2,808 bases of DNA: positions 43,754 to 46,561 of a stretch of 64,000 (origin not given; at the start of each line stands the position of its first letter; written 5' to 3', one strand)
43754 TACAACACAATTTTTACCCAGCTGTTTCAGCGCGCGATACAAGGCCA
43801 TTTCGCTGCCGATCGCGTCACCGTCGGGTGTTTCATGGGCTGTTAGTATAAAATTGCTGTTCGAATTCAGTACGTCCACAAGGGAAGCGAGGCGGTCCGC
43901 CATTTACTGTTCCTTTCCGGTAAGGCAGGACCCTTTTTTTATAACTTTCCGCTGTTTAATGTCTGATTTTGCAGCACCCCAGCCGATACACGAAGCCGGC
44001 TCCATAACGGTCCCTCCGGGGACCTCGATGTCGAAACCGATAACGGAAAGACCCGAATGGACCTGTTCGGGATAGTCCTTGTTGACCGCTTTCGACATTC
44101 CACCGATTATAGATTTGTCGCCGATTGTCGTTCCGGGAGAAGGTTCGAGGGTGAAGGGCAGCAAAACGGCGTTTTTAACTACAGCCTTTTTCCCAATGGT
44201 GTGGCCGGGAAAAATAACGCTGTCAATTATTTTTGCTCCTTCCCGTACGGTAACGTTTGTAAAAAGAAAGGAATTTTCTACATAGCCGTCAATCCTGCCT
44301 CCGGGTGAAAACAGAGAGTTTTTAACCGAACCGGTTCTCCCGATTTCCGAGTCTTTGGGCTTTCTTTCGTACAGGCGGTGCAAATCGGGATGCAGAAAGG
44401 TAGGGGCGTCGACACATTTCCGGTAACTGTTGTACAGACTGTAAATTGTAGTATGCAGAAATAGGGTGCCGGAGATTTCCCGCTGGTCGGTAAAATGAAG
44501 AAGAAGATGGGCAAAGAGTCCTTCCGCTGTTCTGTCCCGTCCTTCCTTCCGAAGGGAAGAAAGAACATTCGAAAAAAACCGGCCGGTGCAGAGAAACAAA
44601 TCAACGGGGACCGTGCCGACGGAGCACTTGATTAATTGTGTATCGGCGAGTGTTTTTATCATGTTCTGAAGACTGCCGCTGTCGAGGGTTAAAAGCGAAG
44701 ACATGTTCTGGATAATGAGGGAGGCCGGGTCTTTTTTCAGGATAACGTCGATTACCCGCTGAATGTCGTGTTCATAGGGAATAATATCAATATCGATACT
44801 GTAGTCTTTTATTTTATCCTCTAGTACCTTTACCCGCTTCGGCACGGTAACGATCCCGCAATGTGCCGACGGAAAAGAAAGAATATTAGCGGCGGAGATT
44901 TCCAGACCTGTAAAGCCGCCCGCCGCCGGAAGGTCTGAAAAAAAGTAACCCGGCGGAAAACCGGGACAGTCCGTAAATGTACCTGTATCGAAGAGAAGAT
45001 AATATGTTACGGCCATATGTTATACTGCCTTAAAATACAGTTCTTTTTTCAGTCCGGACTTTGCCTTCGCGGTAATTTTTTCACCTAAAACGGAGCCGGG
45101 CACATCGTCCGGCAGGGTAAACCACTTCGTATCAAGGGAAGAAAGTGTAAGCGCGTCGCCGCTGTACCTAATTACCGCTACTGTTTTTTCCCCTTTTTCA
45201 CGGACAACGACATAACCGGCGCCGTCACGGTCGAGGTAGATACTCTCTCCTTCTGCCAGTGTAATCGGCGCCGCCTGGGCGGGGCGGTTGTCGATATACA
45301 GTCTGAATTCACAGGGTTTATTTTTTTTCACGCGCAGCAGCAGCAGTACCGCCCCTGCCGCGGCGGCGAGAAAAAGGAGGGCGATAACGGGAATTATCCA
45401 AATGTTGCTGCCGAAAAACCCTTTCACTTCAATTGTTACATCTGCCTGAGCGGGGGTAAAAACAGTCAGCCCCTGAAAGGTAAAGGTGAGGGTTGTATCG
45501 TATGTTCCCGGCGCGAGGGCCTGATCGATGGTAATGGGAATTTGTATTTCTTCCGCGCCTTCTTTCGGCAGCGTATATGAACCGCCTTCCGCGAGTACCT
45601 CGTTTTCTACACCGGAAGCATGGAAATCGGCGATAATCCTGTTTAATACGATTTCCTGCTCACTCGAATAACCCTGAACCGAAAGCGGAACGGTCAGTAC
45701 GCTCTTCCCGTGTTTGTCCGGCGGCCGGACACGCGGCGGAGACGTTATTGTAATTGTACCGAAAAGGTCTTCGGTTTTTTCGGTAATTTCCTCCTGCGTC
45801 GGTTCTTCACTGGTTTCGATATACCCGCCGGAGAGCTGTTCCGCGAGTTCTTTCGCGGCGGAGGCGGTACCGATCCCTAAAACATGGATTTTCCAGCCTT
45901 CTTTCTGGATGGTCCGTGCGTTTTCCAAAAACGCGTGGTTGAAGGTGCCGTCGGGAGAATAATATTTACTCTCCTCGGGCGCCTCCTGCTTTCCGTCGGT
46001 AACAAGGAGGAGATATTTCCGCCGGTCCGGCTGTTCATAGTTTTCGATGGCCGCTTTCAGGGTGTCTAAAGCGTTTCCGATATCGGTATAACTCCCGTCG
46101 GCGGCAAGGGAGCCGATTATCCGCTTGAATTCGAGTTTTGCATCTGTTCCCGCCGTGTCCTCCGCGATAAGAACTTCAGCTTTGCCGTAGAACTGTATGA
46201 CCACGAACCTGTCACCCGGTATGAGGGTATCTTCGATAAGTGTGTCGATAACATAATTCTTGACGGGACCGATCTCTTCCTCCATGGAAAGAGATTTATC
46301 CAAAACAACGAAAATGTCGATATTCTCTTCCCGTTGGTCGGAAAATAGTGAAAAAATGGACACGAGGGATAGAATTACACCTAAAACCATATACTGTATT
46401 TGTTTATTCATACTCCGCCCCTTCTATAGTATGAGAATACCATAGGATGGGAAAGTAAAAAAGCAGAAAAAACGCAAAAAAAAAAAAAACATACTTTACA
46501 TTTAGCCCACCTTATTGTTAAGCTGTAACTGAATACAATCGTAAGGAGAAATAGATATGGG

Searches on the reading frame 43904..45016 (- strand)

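Call 3: search_protein_families(library=pfam, proteins=[window:43904-45016:-], max_evalue=0.1)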
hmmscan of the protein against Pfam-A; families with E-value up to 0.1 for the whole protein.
window:43904-45016:- (370 aa): 2 families
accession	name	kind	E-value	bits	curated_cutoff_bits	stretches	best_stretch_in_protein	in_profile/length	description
PF24894.1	Hexapep_GlmU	-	2.1e-11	44.3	23.3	1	224-285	9-71/104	GlmU-like, C-terminal hexapeptide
PF25084.1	LbH_EIF2B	-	1.1e-06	29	54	1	222-291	27-98/105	EIF2B subunit epsilon LbH domain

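Call 4: search_protein_families(library=ncbifam, proteins=[window:43904-45016:-], max_evalue=0.1)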
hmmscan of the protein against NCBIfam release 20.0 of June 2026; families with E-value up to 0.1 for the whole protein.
window:43904-45016:- (370 aa): 8 families
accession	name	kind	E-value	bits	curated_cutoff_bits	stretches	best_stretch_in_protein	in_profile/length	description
NF003670.0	PRK05293.1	equivalog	1.3e-12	47.4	470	1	190-286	247-347/382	glucose-1-phosphate adenylyltransferase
TIGR02092.1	glgD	equivalog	9.3e-11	41.4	236.6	1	138-284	189-341/370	glucose-1-phosphate adenylyltransferase subunit GlgD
TIGR02091.1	glgC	equivalog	4.8e-08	32.5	424.9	1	229-285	293-350/364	glucose-1-phosphate adenylyltransferase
NF002023.0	PRK00844.1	subfamily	5.1e-08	32.1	458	1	226-285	309-369/408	glucose-1-phosphate adenylyltransferase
NF001947.0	PRK00725.1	subfamily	1.2e-06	27.6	470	1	224-285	319-381/426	glucose-1-phosphate adenylyltransferase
NF052502.1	man1P_GTase_Rv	exception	0.00062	18.7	440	1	245-285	278-318/352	mannose-1-phosphate guanylyltransferase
TIGR01208.1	rmlA_long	equivalog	0.0046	15.9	320.25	1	241-289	241-289/353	glucose-1-phosphate thymidylyltransferase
NF007076.0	PRK09527.1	equivalog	0.027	13.9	347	1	279-320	133-173/203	galactoside O-acetyltransferase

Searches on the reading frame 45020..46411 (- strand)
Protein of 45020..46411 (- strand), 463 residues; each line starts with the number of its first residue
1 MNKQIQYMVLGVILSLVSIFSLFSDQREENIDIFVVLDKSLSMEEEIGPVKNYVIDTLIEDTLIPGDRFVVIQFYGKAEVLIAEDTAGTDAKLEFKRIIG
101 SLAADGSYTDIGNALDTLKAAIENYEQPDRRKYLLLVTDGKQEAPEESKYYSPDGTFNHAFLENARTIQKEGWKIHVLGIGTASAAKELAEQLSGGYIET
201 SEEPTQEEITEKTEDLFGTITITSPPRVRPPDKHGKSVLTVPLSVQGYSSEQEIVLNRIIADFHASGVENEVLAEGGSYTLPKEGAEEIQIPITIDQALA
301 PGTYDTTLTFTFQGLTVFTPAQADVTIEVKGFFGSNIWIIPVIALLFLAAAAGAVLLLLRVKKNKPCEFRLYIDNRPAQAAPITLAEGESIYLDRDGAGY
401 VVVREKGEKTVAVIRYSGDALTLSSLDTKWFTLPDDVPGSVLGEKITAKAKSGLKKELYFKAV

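Call 3: search_protein_families(library=pfam, proteins=[window:45020-46411:-], max_evalue=0.1)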
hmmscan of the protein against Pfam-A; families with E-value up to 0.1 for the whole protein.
window:45020-46411:- (463 aa): 4 families
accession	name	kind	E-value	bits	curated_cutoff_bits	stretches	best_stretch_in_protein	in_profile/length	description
PF13519.12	VWA_2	-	1.2e-10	42.4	27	1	34-141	2-107/107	von Willebrand factor type A domain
PF00092.34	VWA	-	2.7e-09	37.9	23.8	1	32-189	1-147/174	von Willebrand factor type A domain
PF13768.12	VWA_3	-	0.0058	17.1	27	1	32-197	2-153/155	von Willebrand factor type A domain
PF05762.20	VWA_CoxE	-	0.038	13.8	26.4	0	22-146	47-165/222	VWA domain containing CoxE-like protein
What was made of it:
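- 45020..46411 (-): Divergently transcribed conserved neighbour: a VWA-domain membrane protein (463 aa). It has an N-terminal hydrophobic segment (aa 5-23), a VWA domain (aa 32-190), a TM segment (aa 339-357) and a C-terminal domain of about 105 aa. Pfam VWA and VWA_2 (call 3).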

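Call 4: search_protein_families(library=ncbifam, proteins=[window:45020-46411:-], max_evalue=0.1)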
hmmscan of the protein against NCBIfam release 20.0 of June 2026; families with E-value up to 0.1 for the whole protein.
window:45020-46411:- (463 aa): 1 family
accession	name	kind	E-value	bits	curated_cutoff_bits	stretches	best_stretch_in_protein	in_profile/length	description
TIGR03788.1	marine_srt_targ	equivalog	0.00032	19.3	551.65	1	31-140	272-379/629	marine proteobacterial sortase target protein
